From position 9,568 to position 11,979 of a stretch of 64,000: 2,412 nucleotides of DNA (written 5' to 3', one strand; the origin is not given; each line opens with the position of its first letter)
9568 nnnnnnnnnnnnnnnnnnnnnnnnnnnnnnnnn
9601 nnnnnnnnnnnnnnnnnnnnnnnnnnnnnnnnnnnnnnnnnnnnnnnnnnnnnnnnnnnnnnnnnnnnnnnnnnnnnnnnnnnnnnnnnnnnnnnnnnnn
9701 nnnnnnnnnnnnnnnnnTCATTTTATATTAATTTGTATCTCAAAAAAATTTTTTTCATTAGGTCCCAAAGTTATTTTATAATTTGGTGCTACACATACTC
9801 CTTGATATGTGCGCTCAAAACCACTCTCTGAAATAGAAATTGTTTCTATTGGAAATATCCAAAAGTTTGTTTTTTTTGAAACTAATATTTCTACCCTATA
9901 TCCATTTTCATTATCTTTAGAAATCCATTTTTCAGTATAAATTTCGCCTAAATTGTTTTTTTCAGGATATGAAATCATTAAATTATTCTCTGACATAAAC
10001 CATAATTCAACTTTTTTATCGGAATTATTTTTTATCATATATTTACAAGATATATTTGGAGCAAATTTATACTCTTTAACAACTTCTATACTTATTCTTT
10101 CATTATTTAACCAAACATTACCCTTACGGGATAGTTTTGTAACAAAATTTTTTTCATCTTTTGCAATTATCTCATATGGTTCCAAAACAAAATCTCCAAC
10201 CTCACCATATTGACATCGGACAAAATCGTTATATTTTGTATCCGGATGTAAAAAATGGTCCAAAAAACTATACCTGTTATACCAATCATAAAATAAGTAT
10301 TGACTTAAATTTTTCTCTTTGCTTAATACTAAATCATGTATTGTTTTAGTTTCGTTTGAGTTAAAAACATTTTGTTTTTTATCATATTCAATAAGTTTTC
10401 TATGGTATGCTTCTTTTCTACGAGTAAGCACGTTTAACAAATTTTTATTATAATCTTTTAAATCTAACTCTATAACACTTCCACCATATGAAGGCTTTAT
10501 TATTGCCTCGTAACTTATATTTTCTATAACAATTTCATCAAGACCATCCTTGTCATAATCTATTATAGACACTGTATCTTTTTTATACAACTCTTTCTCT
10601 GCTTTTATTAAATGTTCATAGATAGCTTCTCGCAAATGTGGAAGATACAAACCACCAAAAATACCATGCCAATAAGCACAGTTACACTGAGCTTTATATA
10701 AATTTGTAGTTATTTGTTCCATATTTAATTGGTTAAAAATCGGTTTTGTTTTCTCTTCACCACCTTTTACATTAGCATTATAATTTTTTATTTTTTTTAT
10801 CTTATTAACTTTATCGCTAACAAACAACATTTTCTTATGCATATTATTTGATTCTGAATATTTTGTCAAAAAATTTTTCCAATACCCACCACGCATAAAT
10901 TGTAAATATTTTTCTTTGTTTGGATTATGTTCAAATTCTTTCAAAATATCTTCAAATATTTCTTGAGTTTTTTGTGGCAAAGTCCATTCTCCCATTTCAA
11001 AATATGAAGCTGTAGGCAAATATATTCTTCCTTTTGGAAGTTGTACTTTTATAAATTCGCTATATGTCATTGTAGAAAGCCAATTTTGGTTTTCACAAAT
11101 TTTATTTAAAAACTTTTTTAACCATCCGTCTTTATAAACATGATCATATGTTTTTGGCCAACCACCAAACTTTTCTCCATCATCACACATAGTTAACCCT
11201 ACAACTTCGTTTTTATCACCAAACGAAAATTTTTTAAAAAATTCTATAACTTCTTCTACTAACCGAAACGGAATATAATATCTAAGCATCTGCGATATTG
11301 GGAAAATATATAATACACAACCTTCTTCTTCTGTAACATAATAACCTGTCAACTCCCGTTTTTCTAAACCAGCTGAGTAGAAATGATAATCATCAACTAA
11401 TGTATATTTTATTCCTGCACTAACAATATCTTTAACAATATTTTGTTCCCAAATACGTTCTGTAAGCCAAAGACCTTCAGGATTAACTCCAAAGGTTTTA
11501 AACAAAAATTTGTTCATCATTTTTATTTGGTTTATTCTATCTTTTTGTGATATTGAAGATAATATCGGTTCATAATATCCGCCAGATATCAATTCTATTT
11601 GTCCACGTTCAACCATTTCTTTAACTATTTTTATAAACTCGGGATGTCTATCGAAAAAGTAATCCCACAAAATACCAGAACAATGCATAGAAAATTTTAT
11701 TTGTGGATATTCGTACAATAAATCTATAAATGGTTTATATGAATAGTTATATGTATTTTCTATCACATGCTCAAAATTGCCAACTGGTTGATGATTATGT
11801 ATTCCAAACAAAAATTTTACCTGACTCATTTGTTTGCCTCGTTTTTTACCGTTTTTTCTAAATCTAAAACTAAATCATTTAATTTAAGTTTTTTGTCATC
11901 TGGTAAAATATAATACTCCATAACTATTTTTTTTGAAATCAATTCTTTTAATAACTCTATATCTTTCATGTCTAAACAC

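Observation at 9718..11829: GH57 alpha-glucan enzyme translationally coupled inside a mannose-family PTS operon (IIA-IIB-GH57-IIC-IID-HPr-EI)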

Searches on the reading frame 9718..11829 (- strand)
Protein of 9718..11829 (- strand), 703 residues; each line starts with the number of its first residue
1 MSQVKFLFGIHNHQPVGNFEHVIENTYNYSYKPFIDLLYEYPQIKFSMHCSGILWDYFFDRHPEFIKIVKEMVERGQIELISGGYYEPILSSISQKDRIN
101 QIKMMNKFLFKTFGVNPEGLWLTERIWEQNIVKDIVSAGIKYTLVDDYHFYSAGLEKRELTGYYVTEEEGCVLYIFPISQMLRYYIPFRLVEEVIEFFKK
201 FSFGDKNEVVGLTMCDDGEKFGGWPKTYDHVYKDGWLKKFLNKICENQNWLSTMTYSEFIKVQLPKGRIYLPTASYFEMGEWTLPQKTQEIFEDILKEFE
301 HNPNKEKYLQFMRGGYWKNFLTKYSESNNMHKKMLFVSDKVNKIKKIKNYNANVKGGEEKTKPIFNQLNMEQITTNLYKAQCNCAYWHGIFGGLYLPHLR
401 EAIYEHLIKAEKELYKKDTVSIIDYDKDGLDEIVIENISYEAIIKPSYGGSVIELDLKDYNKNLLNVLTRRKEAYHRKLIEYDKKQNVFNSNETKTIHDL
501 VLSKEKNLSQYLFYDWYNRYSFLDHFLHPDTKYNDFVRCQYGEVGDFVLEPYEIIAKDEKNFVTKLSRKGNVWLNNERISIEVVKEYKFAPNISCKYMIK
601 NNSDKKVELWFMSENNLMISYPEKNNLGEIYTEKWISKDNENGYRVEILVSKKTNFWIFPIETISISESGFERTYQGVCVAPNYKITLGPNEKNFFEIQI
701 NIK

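Call 4: search_protein_families(library=pfam, proteins=[window:9718-11829:-])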
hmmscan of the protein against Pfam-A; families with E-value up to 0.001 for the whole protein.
window:9718-11829:- (703 aa): 4 families
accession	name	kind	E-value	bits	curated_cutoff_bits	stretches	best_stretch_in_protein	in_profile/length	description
PF09095.17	AmyA-gluTrfs_C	-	2.6e-63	214.7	22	1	424-688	1-274/284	Alpha-amylase/4-alpha-glucanotransferase, C-terminal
PF03065.20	Glyco_hydro_57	-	2e-50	172.2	21.2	1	8-272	2-291/291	Glycosyl hydrolase family 57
PF09094.16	AmyA-A_glucT_m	-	4e-32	110.9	27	1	315-412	1-78/80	Alpha-amylase/4-alpha-glucanotransferase, middle domain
PF01074.27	Glyco_hydro_38N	-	1.3e-10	41.6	25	1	24-122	22-119/270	Glycosyl hydrolases family 38 N-terminal domain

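Call 5: search_protein_families(library=ncbifam, proteins=[window:9718-11829:-])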
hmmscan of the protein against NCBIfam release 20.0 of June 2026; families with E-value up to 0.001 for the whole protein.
window:9718-11829:- (703 aa): 0 families

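Call 8: search_solved_structures(query=window:9718-11829:-, show_alignments=2)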
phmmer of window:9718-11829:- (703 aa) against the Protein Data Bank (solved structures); distinct sequences matched with E-value up to 0.001: 1.
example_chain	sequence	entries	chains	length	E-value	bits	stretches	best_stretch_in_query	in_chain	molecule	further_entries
1k1w_A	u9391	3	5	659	4.2e-152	511.2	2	1-343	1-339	4-ALPHA-GLUCANOTRANSFERASE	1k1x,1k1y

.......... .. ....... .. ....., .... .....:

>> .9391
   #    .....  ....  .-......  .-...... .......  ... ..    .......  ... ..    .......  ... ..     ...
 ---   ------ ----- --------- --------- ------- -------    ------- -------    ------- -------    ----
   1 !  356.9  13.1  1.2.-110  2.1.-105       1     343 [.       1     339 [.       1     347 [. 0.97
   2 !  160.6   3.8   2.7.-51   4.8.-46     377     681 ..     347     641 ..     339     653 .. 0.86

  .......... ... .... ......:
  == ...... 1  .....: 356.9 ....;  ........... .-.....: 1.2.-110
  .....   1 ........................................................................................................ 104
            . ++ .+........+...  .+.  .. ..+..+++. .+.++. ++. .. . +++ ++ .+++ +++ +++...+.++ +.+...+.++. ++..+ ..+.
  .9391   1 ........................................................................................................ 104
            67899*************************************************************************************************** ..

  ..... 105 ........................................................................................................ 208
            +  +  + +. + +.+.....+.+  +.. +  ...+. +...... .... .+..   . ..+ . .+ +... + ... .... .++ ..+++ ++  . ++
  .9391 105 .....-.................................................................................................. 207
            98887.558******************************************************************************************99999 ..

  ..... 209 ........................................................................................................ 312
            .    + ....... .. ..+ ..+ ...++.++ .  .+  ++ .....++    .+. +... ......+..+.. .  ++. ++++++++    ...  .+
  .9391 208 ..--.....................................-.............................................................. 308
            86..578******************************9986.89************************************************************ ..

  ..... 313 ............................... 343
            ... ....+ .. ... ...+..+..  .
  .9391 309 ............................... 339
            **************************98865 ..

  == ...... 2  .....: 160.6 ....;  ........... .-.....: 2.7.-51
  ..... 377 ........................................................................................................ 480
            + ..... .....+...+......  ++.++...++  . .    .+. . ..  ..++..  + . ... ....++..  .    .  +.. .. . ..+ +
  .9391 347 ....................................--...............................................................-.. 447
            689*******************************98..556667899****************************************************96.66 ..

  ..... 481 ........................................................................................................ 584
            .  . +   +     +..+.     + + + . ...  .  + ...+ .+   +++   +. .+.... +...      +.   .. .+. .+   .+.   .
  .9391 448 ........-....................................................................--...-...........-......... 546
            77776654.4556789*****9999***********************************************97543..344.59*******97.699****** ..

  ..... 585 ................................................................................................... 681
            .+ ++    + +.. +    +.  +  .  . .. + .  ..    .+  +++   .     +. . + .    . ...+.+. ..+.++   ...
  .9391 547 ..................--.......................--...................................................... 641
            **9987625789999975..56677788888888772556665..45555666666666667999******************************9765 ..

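Call 9: find_homologous_proteins(query=window:9718-11829:-, max_evalue=1e-20)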
Query window:9718-11829:- (703 aa): 8000 proteins with E <= 1e-20 among 8000 candidates; the best 120 are listed.
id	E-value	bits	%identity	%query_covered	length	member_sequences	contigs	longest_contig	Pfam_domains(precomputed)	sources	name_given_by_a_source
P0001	0.0e+0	1631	100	100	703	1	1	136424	PF09094.17,PF03065.21,PF01074.29,PF09095.18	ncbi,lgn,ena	-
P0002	0.0e+0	1146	69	100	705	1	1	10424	PF09094.17,PF03065.21,PF01074.29,PF09095.18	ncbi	ncbi:MAG: alpha-amylase/4-alpha-glucanotransferase domain-containing protein [Endomicrobiia bacteriu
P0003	0.0e+0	1126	69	100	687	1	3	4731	PF09094.17,PF03065.21,PF01074.29,PF09095.18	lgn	-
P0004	0.0e+0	1017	62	100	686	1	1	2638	PF09094.17,PF03065.21,PF01074.29,PF09095.18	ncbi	-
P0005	6.2e-296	1002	62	100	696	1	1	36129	PF09094.17,PF03065.21,PF01074.29,PF09095.18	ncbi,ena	-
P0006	8.4e-278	942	59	100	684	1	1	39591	PF09094.17,PF03065.21,PF01074.29,PF09095.18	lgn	-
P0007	1.1e-276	938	59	100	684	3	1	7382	PF09094.17,PF03065.21,PF01074.29,PF09095.18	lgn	-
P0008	1.9e-272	924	59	98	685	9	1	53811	PF09094.17,PF03065.21,PF01074.29,PF09095.18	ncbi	-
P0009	2.6e-272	924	58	100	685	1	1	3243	PF09094.17,PF03065.21,PF01074.29,PF09095.18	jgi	-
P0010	8.5e-271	919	58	99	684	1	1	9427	PF09094.17,PF03065.21,PF01074.29,PF09095.18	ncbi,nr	ncbi:MAG: DUF1926 domain-containing protein [Endomicrobia bacterium]|nr:DUF1926 domain-containing pr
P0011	2.4e-270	917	58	98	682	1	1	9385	PF09094.17,PF03065.21,PF01074.29,PF09095.18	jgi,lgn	-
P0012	3.9e-270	916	58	98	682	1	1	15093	PF09094.17,PF03065.21,PF01074.29,PF09095.18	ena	-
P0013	1.6e-269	914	59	98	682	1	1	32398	PF09094.17,PF03065.21,PF01074.29,PF09095.18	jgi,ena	-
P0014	6.0e-269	912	58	98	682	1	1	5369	PF09094.17,PF03065.21,PF01074.29,PF09095.18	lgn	-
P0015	7.5e-269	912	58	98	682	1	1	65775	PF09094.17,PF03065.21,PF01074.29,PF09095.18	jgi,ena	-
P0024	4.3e-266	903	58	98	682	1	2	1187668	PF09094.17,PF03065.21,PF01074.29,PF09095.18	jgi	jgi:alpha-amylase/alpha-mannosidase (GH57 family)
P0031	2.2e-262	891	57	100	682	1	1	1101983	PF09094.17,PF03065.21,PF01074.29,PF09095.18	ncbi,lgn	-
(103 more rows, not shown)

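Call 11: find_related_loci(query=A1, collection=genome_contigs, flank=10000)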
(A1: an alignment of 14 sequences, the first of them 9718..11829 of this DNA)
Query A1 (703 aa) in genome_contigs; peptide patterns used: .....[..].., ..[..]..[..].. (x = any residue, [..] = any of these).
600 stretches matched a pattern (row limit reached: there are more); 595 encode a relative of the query (tblastn E <= 1e-3); the best 80 are kept; 80 distinct loci.
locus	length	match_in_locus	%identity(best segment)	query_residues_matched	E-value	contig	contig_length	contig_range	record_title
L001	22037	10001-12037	48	1-703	0e+0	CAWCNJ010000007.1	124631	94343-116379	MAG: Endomicrobiales bacterium isolate MFD09286.bin.2.87 genome assembly, contig: contig_59875, whole genome shotgun seq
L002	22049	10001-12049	45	2-703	0e+0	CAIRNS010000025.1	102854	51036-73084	MAG: uncultured Elusimicrobia bacterium isolate AM-2014_bin-1828 genome assembly, contig: bin-1828:25/31, whole genome s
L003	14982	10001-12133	43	1-703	0e+0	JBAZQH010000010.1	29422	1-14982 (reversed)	MAG: Candidatus Margulisiibacteriota bacterium isolate SO_2017_SWC_49 scaffold_1214_c2_LP-4_2017, whole genome shotgun s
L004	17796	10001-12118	44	1-702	0e+0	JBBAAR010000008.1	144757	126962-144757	MAG: Elusimicrobiota bacterium isolate SO_2017_GW3_47 scaffold_136_c1_OW296A_2017, whole genome shotgun sequence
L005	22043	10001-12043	44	1-702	0e+0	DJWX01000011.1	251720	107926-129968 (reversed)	MAG TPA_asm: Candidatus Ruminimicrobiellum ovillum isolate UBA7019 UBA7019_contig_1277, whole genome shotgun sequence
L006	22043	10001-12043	45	1-702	0e+0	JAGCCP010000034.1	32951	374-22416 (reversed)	MAG: Candidatus Ruminimicrobiellum bubulum isolate RGIG9669 Yak_Omasum-2__c562074, whole genome shotgun sequence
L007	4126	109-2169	40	1-692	0e+0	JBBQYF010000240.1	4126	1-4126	MAG: Elusimicrobiota bacterium isolate Co_metawrap_2151 Cmw_2151_k141_22579497_length_4126_cov_7.0000, whole genome shot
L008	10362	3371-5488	41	1-692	0e+0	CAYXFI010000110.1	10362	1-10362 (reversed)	MAG TPA_asm: uncultured Cytophagia bacterium isolate SRP338002_co1_109 genome assembly, contig: NODE_6006_length_10362_c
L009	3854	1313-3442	43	1-700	0e+0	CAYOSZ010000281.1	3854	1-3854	MAG TPA_asm: uncultured Ignavibacteria bacterium isolate SRP214966_co2_364 genome assembly, contig: NODE_51524_length_38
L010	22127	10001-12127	42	1-692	0e+0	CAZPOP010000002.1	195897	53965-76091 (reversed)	MAG TPA_asm: uncultured Ignavibacteria bacterium isolate SRP214966_co5_260 genome assembly, contig: NODE_5_length_195897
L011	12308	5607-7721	43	1-693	0e+0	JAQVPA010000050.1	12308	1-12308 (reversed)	MAG: Candidatus Margulisiibacteriota bacterium isolate STF1_193 NODE_15377_length_12308_cov_3.437813_Sandtown_F1, whole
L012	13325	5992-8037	44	1-703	0e+0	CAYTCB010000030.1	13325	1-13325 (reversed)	MAG TPA_asm: uncultured Elusimicrobiaceae bacterium isolate binchicken_co152_93 genome assembly, contig: NODE_4903_lengt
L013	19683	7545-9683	42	3-703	0e+0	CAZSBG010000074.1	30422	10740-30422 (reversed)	MAG TPA_asm: uncultured Cytophagia bacterium isolate SRP141376_co4_290 genome assembly, contig: NODE_2712_length_30422_c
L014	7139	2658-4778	40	1-691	0e+0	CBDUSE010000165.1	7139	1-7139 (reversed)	MAG TPA_asm: uncultured bacterium isolate SRR22302358_metabat2_11 genome assembly, contig: ERZ25746585.4683, whole genom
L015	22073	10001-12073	41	1-703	2e-179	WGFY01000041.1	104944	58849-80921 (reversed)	MAG: Mesoaciditoga sp. isolate S147_15_esom k151_23430, whole genome shotgun sequence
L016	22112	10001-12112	42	1-693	4e-179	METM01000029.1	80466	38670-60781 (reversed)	MAG: candidate division WOR-1 bacterium RIFCSPHIGHO2_01_FULL_53_15 rifcsphigho2_01_scaffold_757, whole genome shotgun se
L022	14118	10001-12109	39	1-691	1e-175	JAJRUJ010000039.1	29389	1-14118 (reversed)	MAG: Candidatus Zixiibacteriota bacterium isolate Dive96_bin10.176 k141_2095447, whole genome shotgun sequence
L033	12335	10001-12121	40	1-692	3e-173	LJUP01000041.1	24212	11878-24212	MAG: Bacteroides sp. SM23_62 WORSMTZ_3012, whole genome shotgun sequence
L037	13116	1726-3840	40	3-702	6e-171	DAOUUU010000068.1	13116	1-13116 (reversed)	MAG TPA_asm: Candidatus Krumholzibacteriota bacterium isolate CSMAG_831 CSMAG_831_k141_195082_length_13116_cov_10.0000,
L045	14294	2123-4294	40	6-700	6e-168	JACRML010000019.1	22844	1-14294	MAG: Deltaproteobacteria bacterium isolate NC_groundwater_1906_Pr3_S2p5_42_12 SR2-18-S2p5_coassembly_scaffold_39620, who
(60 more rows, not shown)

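Call 21: search_protein_families(library=pfam, proteins=[L004:8304-10004:+, L004:4754-5653:+, L004:5656-7263:+, L010:8904-9800:+, L022:9084-9998:+, L033:9108-10004:+, L037:4217-5305:+, L045:51-2114:+, L045:4307-4885:+, L010:12623-13174:+], max_evalue=0.001)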
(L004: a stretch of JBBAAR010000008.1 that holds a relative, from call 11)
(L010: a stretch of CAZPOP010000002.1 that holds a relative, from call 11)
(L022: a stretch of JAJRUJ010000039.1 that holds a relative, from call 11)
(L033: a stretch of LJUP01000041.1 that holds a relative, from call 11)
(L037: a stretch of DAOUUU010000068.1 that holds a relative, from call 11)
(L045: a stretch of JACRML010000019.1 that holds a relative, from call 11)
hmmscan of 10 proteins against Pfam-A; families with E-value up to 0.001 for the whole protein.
L004:8304-10004:+ (566 aa): 2 families
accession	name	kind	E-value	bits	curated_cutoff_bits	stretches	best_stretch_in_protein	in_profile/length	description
PF03065.20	Glyco_hydro_57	-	3.7e-44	151.6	21.2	1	10-423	2-291/291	Glycosyl hydrolase family 57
PF09210.16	BE_C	-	9.9e-26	90.5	25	1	448-555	2-101/101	1,4-alpha-glucan branching enzyme, C-terminal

L004:4754-5653:+ (299 aa): 2 families
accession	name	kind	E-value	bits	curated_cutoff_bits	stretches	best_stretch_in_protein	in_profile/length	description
PF16258.11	DUF4912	-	8.3e-33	113.6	29.4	1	33-152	1-115/118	Domain of unknown function (DUF4912)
PF09136.16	Glucodextran_B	-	2.7e-05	24.4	27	1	235-293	19-80/83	Glucodextranase, domain B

L004:5656-7263:+ (535 aa): 2 families
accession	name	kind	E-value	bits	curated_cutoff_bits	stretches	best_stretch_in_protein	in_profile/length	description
PF03065.20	Glyco_hydro_57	-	9.2e-46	156.9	21.2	1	17-406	2-287/291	Glycosyl hydrolase family 57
PF09210.16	BE_C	-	1.5e-40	138.1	25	1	434-534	1-101/101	1,4-alpha-glucan branching enzyme, C-terminal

L010:8904-9800:+ (298 aa): 6 families
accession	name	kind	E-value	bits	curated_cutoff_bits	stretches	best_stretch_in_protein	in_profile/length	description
PF02470.25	MlaD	-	7.1e-16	58.7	25.1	1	38-112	3-81/81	MlaD protein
PF04108.17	ATG17_like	-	1.6e-05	25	43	1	134-280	28-177/355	Autophagy protein ATG17-like domain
PF04513.17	Baculo_PEP_C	-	6.3e-05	23.5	38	1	166-265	21-115/140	Baculovirus polyhedron envelope protein, PEP, C terminus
PF07889.17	DUF1664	-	0.00013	22.4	34.6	1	164-253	30-119/124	Protein of unknown function (DUF1664)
PF07464.16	ApoLp-III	-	0.00014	22.4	36.3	1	176-234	52-110/146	Apolipophorin-III precursor (apoLp-III)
PF10157.14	BORCS6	-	0.00018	22.1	35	1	167-253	6-92/101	BLOC-1-related complex sub-unit 6 C-terminal helix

L022:9084-9998:+ (304 aa): 2 families
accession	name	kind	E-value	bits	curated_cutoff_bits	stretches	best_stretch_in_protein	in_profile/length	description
PF02470.25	MlaD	-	1.7e-15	57.5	25.1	1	41-116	2-81/81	MlaD protein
PF11887.13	Mce4_CUP1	-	8.1e-05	22.8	32.6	1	166-258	97-185/222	Cholesterol uptake porter CUP1 of Mce4, putative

L033:9108-10004:+ (298 aa): 7 families
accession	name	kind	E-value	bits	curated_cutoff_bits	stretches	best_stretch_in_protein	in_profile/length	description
PF02470.25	MlaD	-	4.6e-17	62.5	25.1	1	37-112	2-81/81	MlaD protein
PF07464.16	ApoLp-III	-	9.1e-06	26.3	36.3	1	164-229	40-105/146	Apolipophorin-III precursor (apoLp-III)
PF10368.14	YkyA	-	0.0002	21.6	28.8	1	162-241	16-95/186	Putative cell-wall binding lipoprotein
PF16712.10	SCAB_CC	-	0.00038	20.8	25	1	142-241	9-110/168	Coiled-coil regions of plant-specific actin-binding protein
PF05769.16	SIKE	-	0.00054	20.4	24.3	0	162-226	31-95/180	SIKE family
PF13863.11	DUF4200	-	0.00065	20.5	29.7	1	164-261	9-106/119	Domain of unknown function (DUF4200)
PF04513.17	Baculo_PEP_C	-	0.00093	19.7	38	0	165-239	38-110/140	Baculovirus polyhedron envelope protein, PEP, C terminus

L037:4217-5305:+ (362 aa): 1 family
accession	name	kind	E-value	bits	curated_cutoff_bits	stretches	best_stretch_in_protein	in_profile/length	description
PF03613.19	EIID-AGA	-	6.1e-27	94.9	25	1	127-285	9-167/265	PTS system mannose/fructose/sorbose family IID component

L045:51-2114:+ (687 aa): 5 families
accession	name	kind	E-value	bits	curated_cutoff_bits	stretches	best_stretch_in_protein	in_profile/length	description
PF08335.16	GlnD_UR_UTase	-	3.1e-38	131.4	21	1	2-117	22-137/141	GlnD PII-uridylyltransferase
PF01966.28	HD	-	5.3e-09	36.8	22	1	278-367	7-110/116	HD domain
PF24931.1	ACT_ACR9_3rd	-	1.2e-08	35.4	27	1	597-673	2-79/98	ACR9-like, ACT-like domain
PF01842.31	ACT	-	2.5e-08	34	27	1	499-537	4-44/66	ACT domain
PF13291.12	ACT_4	-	2.9e-05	25.1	27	0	610-648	9-48/80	ACT domain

L045:4307-4885:+ (192 aa): 3 families
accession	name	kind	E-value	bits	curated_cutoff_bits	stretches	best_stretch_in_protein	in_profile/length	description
PF08282.18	Hydrolase_3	-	4e-13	50.1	20.9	1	98-160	181-243/255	haloacid dehalogenase-like hydrolase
PF00702.32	Hydrolase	-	2.8e-07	31.5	26.4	1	65-140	107-191/191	haloacid dehalogenase-like hydrolase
PF13419.12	HAD_2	-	0.00038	21.1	23.8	0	66-142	89-174/178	Haloacid dehalogenase-like hydrolase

L010:12623-13174:+ (183 aa): 2 families
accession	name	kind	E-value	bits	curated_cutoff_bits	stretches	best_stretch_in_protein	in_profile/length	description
PF19502.5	DUF6036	-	8.6e-06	26.1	23.6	1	8-167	10-133/164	Nucleotidyltransferase of unknown function (DUF6036)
PF10706.15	Aminoglyc_resit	-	0.00031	21.4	21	1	10-127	4-128/149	Aminoglycoside-2''-adenylyltransferase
